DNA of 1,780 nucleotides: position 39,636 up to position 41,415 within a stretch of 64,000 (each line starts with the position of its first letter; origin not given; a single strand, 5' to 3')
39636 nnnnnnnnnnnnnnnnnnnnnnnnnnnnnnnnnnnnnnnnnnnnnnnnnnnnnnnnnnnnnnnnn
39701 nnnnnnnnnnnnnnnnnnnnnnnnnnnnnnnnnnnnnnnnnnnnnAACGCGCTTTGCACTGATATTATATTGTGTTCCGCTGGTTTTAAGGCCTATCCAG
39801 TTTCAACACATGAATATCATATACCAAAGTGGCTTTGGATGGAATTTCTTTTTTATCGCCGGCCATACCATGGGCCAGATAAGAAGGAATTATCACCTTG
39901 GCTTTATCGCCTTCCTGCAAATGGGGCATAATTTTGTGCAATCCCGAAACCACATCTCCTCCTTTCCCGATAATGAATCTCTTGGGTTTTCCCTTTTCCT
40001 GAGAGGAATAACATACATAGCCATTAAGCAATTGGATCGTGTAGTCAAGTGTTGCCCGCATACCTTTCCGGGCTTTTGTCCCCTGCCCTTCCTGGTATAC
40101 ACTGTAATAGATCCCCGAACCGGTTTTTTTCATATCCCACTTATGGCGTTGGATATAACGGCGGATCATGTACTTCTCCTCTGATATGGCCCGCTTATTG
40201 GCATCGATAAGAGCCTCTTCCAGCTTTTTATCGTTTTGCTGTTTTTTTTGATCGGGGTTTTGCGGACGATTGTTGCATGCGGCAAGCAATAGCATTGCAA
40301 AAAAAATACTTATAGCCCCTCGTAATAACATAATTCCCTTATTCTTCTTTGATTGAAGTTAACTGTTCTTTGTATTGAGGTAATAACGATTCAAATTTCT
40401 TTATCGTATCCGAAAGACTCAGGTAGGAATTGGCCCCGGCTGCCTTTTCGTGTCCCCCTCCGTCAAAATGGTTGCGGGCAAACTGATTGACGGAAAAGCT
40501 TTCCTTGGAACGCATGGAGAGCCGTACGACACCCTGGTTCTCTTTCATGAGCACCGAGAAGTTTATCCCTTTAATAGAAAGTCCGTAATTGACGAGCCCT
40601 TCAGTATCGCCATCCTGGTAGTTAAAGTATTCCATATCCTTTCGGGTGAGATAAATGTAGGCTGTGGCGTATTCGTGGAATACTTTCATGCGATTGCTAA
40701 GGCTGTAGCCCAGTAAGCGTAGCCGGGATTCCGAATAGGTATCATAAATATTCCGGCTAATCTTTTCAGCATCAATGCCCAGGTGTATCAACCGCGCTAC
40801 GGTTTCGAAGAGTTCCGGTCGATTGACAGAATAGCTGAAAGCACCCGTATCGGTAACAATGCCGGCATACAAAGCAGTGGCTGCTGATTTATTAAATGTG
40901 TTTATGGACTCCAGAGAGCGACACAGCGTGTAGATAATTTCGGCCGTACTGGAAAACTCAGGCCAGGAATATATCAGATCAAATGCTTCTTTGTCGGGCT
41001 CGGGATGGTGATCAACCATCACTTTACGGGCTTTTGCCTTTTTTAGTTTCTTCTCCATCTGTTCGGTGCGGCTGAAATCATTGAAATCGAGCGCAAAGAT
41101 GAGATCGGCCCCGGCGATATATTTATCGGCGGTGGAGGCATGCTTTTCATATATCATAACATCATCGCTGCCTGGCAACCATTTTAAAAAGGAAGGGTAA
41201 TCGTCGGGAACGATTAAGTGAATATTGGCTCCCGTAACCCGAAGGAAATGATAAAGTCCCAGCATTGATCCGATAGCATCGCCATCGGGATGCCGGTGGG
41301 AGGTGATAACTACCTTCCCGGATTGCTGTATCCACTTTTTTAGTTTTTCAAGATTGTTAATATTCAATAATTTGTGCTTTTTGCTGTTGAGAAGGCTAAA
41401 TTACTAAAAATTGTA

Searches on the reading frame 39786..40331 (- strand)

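Call 98: search_protein_families(library=pfam, proteins=[window:39786-40331:-], max_evalue=0.00001)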
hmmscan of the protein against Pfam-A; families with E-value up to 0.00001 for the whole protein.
window:39786-40331:- (181 aa): 1 family
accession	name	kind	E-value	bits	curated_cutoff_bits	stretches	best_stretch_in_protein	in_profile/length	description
PF00254.34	FKBP_C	-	2.4e-17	63.5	21.1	1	85-175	3-93/94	FKBP-type peptidyl-prolyl cis-trans isomerase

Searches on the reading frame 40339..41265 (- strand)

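Call 98: search_protein_families(library=pfam, proteins=[window:40339-41265:-], max_evalue=0.00001)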
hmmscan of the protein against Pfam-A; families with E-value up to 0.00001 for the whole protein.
window:40339-41265:- (308 aa): 2 families
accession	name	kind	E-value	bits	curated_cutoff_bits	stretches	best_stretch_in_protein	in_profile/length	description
PF01368.27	DHH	-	2.3e-13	51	28.1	1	2-136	19-125/125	DHH family, N-terminal domain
PF02272.25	DHHA1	-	5.8e-09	36.8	25.9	1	213-282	10-85/102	DHHA1 domain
